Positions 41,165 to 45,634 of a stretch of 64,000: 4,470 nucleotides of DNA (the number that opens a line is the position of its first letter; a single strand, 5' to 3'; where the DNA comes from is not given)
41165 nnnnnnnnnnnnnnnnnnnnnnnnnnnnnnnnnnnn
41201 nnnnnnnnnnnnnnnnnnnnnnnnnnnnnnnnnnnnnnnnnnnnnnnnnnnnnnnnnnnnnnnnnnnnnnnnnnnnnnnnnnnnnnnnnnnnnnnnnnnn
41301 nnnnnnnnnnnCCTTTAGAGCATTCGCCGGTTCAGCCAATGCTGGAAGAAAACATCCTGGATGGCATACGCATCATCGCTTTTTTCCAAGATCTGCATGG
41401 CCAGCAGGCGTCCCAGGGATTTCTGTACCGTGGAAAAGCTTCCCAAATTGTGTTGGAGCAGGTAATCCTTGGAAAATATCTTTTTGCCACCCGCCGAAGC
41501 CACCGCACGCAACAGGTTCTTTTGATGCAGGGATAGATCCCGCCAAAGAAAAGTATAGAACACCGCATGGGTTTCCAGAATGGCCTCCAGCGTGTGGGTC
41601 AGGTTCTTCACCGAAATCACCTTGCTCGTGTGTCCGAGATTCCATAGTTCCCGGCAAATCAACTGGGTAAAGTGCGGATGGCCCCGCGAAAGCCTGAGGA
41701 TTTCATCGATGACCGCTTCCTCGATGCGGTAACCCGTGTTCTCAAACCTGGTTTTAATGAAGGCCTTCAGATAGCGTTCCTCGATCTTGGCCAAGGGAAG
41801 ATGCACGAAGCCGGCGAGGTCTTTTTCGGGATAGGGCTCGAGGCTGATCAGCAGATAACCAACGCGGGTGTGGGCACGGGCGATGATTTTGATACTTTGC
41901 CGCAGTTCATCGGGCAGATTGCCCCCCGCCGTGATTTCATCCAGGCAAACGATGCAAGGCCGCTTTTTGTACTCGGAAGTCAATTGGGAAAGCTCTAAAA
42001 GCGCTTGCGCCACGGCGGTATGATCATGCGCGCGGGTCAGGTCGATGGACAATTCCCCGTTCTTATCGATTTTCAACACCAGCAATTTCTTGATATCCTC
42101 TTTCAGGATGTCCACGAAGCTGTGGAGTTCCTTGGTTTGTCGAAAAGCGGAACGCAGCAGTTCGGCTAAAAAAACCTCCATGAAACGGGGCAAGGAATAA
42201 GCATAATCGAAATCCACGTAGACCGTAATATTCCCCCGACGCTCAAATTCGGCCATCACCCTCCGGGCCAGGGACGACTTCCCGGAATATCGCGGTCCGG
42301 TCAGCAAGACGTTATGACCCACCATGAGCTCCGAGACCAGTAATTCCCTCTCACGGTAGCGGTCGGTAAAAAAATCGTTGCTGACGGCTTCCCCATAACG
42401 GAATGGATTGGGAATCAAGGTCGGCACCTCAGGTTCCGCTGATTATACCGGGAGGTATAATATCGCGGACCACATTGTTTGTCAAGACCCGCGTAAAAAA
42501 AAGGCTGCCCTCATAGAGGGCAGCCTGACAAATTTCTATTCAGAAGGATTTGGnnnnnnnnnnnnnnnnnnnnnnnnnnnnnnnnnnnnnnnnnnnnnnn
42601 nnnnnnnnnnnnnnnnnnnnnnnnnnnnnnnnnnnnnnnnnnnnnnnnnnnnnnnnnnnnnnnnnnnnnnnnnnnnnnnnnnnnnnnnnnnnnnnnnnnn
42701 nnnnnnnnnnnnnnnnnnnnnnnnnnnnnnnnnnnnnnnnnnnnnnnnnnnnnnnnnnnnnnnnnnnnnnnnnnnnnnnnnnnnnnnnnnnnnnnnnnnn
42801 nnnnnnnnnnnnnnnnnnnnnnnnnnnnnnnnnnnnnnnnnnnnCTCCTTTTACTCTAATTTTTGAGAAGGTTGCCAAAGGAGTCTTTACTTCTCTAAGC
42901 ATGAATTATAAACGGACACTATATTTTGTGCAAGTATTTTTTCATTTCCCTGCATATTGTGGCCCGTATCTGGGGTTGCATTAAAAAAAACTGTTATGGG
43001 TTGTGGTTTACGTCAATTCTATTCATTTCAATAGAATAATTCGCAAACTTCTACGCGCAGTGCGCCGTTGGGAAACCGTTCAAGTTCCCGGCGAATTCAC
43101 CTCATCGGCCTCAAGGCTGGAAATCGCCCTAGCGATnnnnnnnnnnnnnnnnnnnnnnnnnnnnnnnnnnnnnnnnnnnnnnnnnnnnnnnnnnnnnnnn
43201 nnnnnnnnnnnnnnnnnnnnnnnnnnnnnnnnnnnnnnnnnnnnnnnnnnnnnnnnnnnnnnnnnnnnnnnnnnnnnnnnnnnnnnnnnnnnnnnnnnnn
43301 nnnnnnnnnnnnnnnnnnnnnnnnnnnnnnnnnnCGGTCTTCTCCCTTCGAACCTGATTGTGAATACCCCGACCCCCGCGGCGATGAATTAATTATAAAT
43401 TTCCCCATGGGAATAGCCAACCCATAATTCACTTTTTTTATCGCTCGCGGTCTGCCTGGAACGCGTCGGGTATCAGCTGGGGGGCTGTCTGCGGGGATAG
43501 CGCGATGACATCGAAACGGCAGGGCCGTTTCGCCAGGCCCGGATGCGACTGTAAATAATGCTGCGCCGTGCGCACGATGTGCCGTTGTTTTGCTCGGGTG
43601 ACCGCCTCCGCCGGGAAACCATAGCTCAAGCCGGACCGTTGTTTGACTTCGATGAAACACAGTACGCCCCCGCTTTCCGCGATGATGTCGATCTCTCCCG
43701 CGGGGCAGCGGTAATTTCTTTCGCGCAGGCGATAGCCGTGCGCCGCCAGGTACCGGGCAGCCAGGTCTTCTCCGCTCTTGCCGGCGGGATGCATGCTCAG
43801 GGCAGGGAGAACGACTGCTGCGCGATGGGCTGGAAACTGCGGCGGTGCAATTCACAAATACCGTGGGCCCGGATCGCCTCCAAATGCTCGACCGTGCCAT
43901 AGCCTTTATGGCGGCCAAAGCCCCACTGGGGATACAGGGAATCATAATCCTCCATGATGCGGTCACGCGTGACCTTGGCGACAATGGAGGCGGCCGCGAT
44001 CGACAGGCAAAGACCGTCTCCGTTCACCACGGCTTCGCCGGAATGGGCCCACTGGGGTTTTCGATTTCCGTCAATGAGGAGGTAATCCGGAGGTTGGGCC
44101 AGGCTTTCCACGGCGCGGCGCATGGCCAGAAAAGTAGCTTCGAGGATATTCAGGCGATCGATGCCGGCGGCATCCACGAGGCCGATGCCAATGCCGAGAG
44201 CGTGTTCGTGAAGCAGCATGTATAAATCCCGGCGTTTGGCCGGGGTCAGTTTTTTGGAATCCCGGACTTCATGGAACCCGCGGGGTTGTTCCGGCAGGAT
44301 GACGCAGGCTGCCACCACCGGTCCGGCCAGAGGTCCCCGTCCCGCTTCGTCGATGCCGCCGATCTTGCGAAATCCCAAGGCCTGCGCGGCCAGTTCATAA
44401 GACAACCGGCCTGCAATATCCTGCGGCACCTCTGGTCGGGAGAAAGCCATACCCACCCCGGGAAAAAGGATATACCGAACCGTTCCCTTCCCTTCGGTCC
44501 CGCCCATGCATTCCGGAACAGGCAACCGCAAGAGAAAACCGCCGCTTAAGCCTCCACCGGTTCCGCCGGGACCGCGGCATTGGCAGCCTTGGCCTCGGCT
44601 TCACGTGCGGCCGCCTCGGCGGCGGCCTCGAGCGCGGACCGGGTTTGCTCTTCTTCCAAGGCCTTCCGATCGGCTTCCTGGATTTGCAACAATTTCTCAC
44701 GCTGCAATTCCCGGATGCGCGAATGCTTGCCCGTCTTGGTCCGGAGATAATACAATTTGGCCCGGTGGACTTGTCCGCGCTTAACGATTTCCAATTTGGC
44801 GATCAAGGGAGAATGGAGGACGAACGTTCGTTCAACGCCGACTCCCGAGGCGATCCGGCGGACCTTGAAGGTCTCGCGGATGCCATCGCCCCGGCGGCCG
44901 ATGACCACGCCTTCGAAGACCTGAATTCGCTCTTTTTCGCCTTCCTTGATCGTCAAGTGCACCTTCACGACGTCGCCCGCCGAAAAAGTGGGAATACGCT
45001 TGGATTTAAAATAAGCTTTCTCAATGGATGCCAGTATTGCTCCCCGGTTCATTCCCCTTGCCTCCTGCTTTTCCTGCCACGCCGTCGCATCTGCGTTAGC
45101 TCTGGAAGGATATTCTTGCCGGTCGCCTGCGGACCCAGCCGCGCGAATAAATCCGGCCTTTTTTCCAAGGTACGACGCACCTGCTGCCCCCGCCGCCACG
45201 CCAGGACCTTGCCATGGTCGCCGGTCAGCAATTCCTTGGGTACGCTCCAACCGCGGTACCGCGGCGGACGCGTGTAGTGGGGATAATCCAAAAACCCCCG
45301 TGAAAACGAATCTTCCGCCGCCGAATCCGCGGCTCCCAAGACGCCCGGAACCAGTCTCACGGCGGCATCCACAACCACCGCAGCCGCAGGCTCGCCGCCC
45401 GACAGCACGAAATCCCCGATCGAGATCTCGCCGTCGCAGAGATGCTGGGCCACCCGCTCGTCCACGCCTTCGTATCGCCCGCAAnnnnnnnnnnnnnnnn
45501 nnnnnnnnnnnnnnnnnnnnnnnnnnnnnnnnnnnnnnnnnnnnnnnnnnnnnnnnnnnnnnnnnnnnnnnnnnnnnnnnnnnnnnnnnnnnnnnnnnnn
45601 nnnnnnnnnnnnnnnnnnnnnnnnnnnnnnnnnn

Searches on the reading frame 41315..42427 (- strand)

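Call 77: search_protein_families(library=pfam, proteins=[window:41315-42427:-], max_evalue=0.0001)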
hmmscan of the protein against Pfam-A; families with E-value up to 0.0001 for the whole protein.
window:41315-42427:- (370 aa): 3 families
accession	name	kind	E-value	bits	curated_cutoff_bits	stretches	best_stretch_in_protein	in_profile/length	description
PF13191.12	AAA_16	-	7.1e-09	36.8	32.6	1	38-193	25-165/167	AAA ATPase domain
PF13173.12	AAA_14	-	7.1e-07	29.7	27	0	40-82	5-46/129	AAA domain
PF13401.12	AAA_22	-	9.4e-05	23.2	27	0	40-113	8-80/130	AAA domain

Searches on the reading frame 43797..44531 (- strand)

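Call 78: search_protein_families(library=pfam, proteins=[window:43797-44531:-], max_evalue=0.0001)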
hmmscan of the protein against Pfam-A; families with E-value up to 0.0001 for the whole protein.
window:43797-44531:- (244 aa): 1 family
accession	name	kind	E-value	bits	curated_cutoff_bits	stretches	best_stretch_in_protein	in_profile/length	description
PF01351.25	RNase_HII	-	9.2e-39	133.8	25.8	1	59-234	2-197/199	Ribonuclease HII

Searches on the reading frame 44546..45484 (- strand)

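Call 78: search_protein_families(library=pfam, proteins=[window:44546-45484:-], max_evalue=0.0001)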
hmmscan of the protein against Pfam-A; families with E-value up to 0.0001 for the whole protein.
window:44546-45484:- (312 aa): 1 family
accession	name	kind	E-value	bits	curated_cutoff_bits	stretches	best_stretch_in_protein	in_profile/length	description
PF01245.26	Ribosomal_L19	-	1.7e-43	147.5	22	1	150-259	2-110/111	Ribosomal protein L19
